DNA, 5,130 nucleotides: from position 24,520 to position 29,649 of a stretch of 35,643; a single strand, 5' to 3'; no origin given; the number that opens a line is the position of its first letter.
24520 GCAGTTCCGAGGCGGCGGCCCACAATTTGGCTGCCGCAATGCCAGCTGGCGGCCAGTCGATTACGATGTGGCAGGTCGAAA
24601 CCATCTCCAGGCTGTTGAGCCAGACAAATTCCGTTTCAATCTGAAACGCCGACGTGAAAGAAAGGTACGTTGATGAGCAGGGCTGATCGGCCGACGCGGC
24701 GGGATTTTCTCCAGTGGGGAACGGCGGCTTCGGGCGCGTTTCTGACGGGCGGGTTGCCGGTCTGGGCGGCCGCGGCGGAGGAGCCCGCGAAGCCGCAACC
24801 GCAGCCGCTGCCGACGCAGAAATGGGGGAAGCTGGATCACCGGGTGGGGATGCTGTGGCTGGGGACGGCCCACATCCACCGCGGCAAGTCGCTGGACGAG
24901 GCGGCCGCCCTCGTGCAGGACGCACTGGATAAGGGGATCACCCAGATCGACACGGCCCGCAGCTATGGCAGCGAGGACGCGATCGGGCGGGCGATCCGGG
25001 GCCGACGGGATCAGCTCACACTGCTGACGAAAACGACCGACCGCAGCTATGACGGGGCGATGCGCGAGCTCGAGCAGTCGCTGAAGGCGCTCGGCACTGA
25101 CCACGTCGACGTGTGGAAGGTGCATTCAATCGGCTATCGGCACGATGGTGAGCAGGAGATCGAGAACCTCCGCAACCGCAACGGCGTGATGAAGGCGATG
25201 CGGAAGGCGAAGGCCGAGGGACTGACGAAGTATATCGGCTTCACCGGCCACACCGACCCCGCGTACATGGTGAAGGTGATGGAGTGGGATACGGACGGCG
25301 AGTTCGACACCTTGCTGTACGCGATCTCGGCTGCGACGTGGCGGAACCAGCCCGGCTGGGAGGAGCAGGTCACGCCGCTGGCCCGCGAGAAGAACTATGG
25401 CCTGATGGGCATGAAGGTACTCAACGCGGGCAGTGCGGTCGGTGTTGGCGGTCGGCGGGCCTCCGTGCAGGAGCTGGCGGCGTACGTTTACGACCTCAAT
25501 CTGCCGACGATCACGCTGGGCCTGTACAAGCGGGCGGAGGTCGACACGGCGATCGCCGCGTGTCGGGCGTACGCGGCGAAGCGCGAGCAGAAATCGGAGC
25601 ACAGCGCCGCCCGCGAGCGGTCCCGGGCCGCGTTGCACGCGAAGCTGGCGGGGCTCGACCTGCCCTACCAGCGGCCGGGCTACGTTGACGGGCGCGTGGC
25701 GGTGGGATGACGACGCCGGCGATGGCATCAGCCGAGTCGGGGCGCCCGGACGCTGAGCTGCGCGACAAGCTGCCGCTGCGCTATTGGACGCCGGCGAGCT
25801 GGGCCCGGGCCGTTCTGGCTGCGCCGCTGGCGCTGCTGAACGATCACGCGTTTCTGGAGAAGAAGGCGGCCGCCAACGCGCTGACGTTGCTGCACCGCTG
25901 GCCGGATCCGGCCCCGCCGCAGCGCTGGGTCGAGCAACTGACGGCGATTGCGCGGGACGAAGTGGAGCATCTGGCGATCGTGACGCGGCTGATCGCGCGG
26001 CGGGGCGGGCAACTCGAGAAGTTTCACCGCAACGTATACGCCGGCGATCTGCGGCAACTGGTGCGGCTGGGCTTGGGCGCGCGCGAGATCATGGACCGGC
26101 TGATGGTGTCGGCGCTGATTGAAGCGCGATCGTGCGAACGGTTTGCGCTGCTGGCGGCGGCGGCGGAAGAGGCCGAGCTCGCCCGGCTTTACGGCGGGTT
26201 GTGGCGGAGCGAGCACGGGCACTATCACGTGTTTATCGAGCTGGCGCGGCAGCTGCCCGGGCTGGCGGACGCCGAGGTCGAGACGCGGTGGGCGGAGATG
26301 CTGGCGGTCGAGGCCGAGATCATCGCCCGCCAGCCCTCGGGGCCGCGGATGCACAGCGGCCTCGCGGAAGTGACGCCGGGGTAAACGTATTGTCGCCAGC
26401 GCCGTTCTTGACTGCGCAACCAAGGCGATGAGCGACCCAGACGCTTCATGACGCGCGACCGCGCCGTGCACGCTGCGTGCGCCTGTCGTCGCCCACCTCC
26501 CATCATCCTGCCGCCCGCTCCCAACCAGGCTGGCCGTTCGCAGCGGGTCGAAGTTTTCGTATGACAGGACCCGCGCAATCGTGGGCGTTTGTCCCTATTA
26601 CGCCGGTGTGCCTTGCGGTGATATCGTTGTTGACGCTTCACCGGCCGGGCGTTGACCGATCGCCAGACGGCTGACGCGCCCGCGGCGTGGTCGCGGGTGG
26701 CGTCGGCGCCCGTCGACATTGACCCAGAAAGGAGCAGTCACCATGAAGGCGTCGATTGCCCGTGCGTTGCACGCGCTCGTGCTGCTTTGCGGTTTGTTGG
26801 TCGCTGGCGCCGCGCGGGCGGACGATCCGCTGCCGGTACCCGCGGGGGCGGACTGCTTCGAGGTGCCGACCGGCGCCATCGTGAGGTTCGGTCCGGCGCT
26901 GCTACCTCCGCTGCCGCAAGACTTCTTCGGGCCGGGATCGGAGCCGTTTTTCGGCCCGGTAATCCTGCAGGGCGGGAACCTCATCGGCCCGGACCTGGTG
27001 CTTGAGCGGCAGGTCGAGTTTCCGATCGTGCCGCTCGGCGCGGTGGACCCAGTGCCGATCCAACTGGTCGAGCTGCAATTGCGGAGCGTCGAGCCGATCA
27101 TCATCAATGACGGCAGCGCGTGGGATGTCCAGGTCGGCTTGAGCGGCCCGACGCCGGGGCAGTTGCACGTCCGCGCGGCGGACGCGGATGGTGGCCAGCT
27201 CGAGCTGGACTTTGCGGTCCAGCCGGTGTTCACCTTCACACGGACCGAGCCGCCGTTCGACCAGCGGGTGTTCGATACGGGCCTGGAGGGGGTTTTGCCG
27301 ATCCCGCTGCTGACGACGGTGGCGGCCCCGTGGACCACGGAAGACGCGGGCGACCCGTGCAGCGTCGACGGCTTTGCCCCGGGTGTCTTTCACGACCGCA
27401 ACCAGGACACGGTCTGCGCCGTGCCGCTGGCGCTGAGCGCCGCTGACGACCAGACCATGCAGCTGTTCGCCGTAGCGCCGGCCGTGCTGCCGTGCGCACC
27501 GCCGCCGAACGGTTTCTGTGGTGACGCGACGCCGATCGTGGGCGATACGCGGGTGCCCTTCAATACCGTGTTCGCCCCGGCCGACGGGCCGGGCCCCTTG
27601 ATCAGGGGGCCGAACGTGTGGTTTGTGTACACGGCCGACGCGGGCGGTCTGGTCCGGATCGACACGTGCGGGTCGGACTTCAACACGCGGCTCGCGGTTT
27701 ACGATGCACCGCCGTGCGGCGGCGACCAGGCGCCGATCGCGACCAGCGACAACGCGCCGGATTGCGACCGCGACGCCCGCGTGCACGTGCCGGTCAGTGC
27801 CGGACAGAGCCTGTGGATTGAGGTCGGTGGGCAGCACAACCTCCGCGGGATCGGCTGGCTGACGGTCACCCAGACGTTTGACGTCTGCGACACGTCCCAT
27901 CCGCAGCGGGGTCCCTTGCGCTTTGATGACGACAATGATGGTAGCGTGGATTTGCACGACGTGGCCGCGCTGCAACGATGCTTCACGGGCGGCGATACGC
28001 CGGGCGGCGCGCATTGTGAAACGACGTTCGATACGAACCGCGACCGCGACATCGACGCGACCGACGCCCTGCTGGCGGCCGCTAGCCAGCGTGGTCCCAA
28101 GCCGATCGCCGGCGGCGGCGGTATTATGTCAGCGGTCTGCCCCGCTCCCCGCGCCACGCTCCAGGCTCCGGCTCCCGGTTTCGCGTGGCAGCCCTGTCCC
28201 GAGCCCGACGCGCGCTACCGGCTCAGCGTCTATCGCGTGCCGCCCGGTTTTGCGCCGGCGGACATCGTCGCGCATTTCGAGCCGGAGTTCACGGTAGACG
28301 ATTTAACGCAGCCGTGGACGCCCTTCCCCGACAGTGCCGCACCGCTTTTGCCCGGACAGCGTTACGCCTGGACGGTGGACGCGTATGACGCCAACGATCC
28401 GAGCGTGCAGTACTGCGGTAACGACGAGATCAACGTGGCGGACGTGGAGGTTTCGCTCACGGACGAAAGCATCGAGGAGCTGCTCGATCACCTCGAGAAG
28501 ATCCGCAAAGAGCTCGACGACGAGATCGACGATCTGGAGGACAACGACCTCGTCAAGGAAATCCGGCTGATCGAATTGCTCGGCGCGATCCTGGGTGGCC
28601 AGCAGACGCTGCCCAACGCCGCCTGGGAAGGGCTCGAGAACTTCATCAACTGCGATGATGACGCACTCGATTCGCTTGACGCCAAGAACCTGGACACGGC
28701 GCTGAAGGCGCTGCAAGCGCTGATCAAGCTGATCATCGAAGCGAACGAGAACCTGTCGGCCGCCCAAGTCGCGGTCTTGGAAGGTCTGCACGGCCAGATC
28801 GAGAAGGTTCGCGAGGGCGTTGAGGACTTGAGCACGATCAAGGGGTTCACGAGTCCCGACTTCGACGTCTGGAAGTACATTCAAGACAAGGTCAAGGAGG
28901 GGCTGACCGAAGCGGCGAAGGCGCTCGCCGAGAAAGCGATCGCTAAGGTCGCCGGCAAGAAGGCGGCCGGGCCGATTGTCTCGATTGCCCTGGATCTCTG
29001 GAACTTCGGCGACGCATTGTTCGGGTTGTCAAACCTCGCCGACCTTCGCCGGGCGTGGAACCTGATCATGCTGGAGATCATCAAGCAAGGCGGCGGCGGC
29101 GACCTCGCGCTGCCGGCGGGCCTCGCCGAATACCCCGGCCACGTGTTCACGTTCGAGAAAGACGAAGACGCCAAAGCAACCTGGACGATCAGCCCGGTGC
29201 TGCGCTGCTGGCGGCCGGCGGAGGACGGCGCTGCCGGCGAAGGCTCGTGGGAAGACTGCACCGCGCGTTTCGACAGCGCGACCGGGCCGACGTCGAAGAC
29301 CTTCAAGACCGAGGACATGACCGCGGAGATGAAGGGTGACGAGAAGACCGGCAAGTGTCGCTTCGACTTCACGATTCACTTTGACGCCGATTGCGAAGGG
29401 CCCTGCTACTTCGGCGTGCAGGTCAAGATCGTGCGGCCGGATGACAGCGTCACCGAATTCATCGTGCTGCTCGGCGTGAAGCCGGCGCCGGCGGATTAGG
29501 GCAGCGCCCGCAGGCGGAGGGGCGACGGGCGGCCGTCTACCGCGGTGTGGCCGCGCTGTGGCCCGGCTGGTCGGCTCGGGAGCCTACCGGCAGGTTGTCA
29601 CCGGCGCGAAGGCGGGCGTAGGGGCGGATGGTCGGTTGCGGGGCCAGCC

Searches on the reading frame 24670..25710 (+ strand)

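Call 46: search_protein_families(library=pfam, proteins=[window:24670-25710:+], max_evalue=0.001)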
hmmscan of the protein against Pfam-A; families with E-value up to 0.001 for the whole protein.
window:24670-25710:+ (346 aa): 1 family
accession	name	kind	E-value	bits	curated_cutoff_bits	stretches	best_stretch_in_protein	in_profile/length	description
PF00248.27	Aldo_ket_red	-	3.9e-30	105.4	24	1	62-291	2-238/291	Aldo/keto reductase family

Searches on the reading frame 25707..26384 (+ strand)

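Call 46: search_protein_families(library=pfam, proteins=[window:25707-26384:+], max_evalue=0.001)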
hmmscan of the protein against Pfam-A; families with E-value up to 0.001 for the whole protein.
window:25707-26384:+ (225 aa): 1 family
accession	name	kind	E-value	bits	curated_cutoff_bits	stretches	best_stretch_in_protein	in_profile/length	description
PF06175.17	MiaE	-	1.8e-38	132.8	27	1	24-217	10-199/199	tRNA-(MS[2]IO[6]A)-hydroxylase (MiaE)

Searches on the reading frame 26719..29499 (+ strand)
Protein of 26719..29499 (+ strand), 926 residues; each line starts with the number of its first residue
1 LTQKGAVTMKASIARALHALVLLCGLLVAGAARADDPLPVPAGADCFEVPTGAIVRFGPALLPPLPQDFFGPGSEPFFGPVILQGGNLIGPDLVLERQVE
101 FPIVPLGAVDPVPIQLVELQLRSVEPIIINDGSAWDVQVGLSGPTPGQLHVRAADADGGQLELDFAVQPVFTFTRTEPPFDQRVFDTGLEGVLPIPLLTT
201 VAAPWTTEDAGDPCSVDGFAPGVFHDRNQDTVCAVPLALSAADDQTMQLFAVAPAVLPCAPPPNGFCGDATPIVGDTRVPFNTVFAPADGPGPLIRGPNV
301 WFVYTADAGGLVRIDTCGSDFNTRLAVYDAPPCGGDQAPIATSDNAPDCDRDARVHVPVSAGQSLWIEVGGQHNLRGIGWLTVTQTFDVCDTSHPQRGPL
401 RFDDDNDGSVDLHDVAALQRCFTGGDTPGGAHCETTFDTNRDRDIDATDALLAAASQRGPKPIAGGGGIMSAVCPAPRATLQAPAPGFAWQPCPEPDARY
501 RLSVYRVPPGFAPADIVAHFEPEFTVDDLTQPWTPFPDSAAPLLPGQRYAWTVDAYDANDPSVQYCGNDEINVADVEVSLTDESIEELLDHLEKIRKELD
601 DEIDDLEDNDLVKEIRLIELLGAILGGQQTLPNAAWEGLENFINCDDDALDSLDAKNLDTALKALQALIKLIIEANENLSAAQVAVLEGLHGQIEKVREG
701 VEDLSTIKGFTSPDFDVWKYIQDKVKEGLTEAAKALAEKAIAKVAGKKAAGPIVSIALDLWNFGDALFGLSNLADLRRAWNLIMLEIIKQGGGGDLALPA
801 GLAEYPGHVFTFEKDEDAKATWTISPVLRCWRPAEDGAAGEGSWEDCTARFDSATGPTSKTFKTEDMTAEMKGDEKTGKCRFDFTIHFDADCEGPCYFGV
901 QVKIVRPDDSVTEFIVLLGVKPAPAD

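Call 46: search_protein_families(library=pfam, proteins=[window:26719-29499:+], max_evalue=0.001)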
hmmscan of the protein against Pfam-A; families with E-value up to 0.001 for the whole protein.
window:26719-29499:+ (926 aa): 1 family
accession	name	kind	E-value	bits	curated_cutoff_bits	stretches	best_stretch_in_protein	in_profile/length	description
PF00404.24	Dockerin_1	-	2.4e-05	24.9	22.9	1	403-452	3-51/57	Dockerin type I domain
